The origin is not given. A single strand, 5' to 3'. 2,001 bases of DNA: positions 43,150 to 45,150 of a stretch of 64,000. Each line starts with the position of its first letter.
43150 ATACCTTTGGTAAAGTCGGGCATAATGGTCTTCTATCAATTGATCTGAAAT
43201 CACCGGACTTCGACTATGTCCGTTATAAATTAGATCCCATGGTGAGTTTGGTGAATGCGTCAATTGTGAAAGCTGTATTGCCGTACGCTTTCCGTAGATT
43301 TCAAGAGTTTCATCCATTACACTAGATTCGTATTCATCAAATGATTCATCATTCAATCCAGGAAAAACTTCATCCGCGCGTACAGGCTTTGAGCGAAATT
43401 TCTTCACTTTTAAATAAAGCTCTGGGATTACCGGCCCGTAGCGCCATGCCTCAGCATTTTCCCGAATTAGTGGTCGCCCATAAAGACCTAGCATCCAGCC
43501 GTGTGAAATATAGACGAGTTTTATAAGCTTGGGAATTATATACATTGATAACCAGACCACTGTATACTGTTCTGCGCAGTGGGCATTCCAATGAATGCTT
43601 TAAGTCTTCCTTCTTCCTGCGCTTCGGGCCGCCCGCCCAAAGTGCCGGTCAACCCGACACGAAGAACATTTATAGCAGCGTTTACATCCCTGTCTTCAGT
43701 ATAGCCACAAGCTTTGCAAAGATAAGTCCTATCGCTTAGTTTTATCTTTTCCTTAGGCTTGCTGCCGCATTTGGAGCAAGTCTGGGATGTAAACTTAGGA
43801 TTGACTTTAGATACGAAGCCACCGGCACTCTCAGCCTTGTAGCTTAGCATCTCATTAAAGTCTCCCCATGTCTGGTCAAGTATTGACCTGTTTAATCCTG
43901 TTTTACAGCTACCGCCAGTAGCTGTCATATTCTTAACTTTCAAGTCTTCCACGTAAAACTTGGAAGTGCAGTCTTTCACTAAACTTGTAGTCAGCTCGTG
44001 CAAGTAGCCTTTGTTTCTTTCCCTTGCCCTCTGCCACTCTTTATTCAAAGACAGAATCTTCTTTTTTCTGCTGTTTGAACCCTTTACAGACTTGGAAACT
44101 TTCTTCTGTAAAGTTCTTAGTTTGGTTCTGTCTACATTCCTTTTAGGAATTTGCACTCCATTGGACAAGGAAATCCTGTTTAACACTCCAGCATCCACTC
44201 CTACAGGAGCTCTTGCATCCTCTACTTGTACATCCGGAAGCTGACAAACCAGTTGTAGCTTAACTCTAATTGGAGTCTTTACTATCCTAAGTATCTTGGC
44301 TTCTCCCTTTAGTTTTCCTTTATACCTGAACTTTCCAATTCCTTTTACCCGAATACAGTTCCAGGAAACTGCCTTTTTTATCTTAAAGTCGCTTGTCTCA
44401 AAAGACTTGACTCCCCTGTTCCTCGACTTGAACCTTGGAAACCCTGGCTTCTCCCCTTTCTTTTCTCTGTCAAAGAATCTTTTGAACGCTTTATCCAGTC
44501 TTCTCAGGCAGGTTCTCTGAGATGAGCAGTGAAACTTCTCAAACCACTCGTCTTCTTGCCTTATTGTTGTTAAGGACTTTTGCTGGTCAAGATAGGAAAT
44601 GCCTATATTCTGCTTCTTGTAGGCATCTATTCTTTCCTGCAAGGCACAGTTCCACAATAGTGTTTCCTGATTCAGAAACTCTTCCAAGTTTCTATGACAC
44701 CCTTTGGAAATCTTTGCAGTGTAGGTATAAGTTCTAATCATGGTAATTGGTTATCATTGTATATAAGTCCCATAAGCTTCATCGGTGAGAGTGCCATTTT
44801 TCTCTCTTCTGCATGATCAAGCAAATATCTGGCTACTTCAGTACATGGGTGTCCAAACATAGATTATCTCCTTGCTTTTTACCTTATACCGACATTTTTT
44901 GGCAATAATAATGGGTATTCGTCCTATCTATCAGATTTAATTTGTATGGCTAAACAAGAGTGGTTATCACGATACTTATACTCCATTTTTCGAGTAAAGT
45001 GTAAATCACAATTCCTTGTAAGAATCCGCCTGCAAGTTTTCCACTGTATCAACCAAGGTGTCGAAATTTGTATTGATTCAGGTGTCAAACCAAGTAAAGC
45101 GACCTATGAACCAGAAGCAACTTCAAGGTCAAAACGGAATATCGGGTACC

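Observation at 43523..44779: TnpB-only transposon with DDE-style ends (24-bp TIRs and 8-bp TSD): an RNA-guided nuclease carried by a non-autonomous IS1595-like element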

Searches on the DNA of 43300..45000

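Call 24: search_rna_families(source=window, start=43300, end=45000, threshold=evalue, max_evalue=1)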
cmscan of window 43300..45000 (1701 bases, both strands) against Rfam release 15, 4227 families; matches with E-value up to 1: 2.
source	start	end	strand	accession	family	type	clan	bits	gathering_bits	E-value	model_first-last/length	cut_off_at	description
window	44331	44381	-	RF01360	CRISPR-DR47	Gene; CRISPR;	-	22.6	39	0.3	1-37/37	no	CRISPR RNA direct repeat element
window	43746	43792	+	RF03668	mir-1788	Gene; miRNA;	-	20.5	57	0.21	1-77/77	no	mir-1788 microRNA precursor family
